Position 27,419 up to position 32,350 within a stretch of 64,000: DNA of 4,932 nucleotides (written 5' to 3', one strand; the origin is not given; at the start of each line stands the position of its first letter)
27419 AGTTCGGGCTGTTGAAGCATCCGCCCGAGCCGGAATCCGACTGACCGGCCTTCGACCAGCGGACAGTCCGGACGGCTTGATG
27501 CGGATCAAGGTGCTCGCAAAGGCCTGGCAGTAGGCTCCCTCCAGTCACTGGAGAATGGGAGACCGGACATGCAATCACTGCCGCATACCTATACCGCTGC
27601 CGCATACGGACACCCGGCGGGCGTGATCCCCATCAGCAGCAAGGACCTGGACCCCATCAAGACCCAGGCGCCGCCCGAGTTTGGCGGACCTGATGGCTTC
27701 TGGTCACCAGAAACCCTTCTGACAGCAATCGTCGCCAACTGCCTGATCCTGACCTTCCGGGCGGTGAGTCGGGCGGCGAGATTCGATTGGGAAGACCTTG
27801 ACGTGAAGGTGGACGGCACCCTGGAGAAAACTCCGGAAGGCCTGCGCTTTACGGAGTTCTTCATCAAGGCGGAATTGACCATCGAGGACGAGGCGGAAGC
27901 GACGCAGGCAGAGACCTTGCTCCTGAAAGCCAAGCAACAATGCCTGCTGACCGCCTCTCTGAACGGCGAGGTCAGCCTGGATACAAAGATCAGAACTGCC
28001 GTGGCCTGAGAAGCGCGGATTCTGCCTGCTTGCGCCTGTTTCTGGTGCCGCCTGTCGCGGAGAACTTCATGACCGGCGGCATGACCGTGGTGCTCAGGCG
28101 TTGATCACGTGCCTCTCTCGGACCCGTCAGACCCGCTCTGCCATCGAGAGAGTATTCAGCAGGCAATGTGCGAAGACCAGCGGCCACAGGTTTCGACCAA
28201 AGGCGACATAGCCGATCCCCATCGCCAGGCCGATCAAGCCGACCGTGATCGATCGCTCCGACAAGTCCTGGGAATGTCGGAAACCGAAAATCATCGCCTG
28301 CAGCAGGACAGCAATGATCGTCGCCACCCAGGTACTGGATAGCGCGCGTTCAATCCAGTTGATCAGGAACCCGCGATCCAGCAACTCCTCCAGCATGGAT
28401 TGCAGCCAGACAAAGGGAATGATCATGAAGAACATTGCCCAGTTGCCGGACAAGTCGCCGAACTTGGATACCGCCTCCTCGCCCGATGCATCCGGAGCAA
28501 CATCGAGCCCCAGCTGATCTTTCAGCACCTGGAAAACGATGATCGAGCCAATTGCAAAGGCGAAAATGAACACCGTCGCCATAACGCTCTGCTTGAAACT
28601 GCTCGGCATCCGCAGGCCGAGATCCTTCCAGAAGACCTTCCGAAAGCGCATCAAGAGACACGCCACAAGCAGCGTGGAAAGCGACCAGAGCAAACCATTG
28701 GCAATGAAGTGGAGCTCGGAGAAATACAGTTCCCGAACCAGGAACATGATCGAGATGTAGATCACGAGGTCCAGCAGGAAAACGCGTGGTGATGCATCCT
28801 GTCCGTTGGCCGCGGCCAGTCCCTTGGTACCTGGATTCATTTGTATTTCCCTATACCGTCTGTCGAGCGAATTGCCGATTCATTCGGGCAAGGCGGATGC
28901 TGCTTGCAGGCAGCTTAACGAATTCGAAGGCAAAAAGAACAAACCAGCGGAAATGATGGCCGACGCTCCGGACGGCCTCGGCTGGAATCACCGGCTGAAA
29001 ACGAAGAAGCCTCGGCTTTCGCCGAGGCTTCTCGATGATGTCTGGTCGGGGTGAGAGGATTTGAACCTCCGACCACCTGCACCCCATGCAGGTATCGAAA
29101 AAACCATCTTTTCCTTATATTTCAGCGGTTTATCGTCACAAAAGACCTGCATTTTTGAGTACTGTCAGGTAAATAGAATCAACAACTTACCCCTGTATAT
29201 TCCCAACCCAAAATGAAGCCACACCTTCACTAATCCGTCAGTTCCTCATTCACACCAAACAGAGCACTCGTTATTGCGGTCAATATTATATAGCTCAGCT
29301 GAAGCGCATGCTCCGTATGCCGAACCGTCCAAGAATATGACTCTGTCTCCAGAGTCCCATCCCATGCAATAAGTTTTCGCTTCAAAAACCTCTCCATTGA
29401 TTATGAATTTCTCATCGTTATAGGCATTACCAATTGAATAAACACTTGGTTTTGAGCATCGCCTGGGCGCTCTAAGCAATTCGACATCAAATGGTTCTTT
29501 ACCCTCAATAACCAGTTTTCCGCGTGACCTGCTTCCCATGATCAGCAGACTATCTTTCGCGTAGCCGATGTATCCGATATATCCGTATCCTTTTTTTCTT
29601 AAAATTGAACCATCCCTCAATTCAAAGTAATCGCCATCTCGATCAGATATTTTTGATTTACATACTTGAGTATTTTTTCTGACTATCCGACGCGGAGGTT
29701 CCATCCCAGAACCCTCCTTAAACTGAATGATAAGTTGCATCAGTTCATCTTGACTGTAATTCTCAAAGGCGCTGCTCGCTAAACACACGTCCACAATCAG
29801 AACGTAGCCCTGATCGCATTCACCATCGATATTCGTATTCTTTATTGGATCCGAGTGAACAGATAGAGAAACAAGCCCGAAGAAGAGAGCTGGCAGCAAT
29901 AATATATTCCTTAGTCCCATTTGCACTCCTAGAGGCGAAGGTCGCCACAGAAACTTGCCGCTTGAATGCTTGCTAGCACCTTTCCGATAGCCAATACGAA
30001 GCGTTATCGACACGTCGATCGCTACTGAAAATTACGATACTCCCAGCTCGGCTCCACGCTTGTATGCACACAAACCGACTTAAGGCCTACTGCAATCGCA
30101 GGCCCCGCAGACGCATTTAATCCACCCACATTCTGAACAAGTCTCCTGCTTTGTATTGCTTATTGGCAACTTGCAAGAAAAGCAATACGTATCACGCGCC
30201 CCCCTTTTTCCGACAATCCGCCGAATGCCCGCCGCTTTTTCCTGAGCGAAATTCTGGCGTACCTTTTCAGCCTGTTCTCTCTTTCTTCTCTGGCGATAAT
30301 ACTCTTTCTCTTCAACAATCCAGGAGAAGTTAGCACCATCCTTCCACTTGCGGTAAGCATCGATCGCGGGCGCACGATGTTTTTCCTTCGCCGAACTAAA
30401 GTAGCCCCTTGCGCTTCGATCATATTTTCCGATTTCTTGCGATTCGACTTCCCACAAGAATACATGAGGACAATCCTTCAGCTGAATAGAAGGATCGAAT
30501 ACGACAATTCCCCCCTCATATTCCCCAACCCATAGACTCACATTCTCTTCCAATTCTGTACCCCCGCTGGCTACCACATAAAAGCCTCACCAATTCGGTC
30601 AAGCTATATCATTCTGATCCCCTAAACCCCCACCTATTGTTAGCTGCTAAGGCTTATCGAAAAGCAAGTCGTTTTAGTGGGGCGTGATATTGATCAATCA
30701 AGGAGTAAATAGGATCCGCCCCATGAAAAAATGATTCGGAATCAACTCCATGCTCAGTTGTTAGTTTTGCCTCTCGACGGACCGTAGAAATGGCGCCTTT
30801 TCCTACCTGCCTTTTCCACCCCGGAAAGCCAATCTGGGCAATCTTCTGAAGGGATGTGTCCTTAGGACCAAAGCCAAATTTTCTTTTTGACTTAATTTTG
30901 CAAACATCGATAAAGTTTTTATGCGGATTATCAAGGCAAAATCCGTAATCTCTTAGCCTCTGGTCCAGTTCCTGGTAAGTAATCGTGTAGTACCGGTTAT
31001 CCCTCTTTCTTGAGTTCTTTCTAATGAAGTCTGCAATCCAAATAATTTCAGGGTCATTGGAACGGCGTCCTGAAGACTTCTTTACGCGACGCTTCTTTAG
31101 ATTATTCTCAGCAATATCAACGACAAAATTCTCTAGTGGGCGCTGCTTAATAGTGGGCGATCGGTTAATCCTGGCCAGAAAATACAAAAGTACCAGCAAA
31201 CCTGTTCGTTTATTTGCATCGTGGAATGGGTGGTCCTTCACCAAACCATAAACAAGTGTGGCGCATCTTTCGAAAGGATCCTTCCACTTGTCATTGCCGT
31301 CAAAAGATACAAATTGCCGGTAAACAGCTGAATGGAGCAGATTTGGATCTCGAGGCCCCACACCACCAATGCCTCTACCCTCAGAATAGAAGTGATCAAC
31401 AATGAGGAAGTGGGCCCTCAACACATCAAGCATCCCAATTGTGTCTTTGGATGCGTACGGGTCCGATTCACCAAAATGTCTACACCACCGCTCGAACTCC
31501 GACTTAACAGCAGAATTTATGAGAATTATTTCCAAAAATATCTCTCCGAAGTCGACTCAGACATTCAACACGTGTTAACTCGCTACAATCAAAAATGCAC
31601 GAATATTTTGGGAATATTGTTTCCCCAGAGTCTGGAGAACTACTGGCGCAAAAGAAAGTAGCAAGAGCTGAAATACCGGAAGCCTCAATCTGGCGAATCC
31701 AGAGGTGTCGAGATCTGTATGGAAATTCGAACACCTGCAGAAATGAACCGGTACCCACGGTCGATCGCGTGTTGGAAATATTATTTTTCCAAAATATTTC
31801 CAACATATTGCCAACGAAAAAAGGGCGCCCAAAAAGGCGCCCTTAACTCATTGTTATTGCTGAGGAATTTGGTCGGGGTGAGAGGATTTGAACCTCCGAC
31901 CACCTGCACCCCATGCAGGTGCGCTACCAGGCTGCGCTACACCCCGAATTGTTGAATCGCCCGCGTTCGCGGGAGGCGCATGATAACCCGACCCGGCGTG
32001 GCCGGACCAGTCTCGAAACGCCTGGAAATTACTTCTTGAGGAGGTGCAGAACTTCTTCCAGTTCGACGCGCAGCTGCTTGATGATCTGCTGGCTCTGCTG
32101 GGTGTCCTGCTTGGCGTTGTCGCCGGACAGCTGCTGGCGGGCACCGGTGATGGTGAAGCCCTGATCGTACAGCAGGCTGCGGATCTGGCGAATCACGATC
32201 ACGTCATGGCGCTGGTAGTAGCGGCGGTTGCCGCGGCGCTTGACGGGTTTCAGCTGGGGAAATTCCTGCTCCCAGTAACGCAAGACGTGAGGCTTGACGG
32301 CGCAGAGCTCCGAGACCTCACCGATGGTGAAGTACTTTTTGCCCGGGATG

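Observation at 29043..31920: AT-rich 2.8-kb islet inserted in tRNA-Pro(GGG), bounded by a perfect 51-bp direct repeat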

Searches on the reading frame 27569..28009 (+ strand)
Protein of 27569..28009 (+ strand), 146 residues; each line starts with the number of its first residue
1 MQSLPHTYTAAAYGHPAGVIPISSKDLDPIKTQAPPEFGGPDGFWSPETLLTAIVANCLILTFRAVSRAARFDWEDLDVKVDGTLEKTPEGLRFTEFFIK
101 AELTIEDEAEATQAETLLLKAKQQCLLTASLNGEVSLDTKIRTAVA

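Call 6: search_protein_families(library=pfam, proteins=[window:27569-28009:+], max_evalue=0.01)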
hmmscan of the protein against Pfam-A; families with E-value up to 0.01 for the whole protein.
window:27569-28009:+ (146 aa): 1 family
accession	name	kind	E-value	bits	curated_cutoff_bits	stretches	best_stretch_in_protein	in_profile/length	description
PF02566.24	OsmC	-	3.3e-14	53.5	27.5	1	40-139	1-99/100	OsmC-like protein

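Call 34: find_encoding_contigs(protein=window:27569-28009:+, flank=6000, max_places=10)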
Protein window:27569-28009:+ (146 aa): 2 contigs read that carry it; 2 places shown.
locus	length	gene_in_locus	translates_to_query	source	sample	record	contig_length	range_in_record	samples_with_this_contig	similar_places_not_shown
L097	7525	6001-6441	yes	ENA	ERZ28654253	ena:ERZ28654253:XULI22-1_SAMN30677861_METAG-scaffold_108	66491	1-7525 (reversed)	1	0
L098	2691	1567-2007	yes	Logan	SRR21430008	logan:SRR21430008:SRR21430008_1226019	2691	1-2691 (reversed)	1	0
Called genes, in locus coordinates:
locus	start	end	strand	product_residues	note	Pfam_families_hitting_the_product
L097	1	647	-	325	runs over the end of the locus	PF05118:Asp_Arg_Hydrox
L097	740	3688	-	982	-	PF00990:GGDEF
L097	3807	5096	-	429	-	PF02646:RmuC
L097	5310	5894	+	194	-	-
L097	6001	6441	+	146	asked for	PF02566:OsmC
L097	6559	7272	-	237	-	PF02517:Rce1-like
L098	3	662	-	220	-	?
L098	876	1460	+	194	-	-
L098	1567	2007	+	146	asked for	PF02566:OsmC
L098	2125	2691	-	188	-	?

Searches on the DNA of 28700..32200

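Call 53: search_rna_families(source=window, start=28700, end=32200, threshold=evalue, max_evalue=1)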
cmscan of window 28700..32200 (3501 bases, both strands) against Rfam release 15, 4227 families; matches with E-value up to 1: 9.
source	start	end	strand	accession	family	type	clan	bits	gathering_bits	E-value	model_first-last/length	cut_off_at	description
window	31873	31946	-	RF00005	tRNA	Gene; tRNA;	CL00001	62.6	29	1.9e-12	1-71/71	no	tRNA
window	31719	31857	-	RF01808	MicX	Gene; sRNA;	-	29.9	75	0.0006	1-194/194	no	MicX Vibrio cholerae sRNA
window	29005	29032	+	RF02621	BSnc120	Gene; sRNA;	-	27.4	114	0.0022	42-69/88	no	Brucella sRNA 120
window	28997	29045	-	RF02353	BjrC68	Gene; sRNA;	-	27.3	39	0.00034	1-82/82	no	Bradyrhizobiaceae sRNA BjrC68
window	29004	29033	-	RF02621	BSnc120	Gene; sRNA;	-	21.4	114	0.18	41-70/88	no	Brucella sRNA 120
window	29005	29032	+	RF02225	sX6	Gene; sRNA;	-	19.5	40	0.038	294-321/342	no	Proteobacterial sRNA sX6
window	28858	29050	+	RF02604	BASRCI153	Gene; sRNA;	-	17.9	137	0.34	1-214/214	no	Brucella sRNA CI153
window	30515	30586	-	RF02207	WT1-AS_5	Gene; lncRNA;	-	17.2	80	0.73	1-79/79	no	WT1 antisense RNA conserved region 5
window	29043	29086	-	RF00023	tmRNA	Gene;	CL00001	14.4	47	0.0055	1-374/374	no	transfer-messenger RNA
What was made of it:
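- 31870..31946 (-): Intact tRNA-Pro(GGG) gene. Its 3' 51 nt form the tRNA-proximal att core (attL). Rfam tRNA at 62.6 bits (call 53).
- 29043..29093 (.): Distal copy of the 51-bp direct repeat. It is the displaced 3' fragment of tRNA-Pro (attR core), in the same orientation as the tRNA and downstream of it. Weak tmRNA/tRNA-clan hit on the minus strand (call 53).
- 28997..29032 (-): Ancestral tRNA-Pro terminator, now behind the displaced fragment. It marks the original downstream flank of the tRNA. Sub-threshold Rfam sRNA-terminator hits at 29005-29032 (call 53).
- Tried and rejected: Only the tRNA passes Rfam thresholds (call 53).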

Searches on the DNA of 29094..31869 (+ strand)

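Call 27: search_dna_similar(query=window:29094-31869:+, collection=plasmids, mode=distant)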
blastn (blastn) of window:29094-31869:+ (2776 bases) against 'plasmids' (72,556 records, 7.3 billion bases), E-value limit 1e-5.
No match.

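Call 28: search_dna_similar(query=window:29094-31869:+, collection=phages, mode=distant)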
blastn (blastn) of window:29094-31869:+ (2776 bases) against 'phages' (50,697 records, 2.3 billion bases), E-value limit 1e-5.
No match.
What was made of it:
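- Tried and rejected: Nothing was found in the phage or plasmid records (calls 27, 28).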
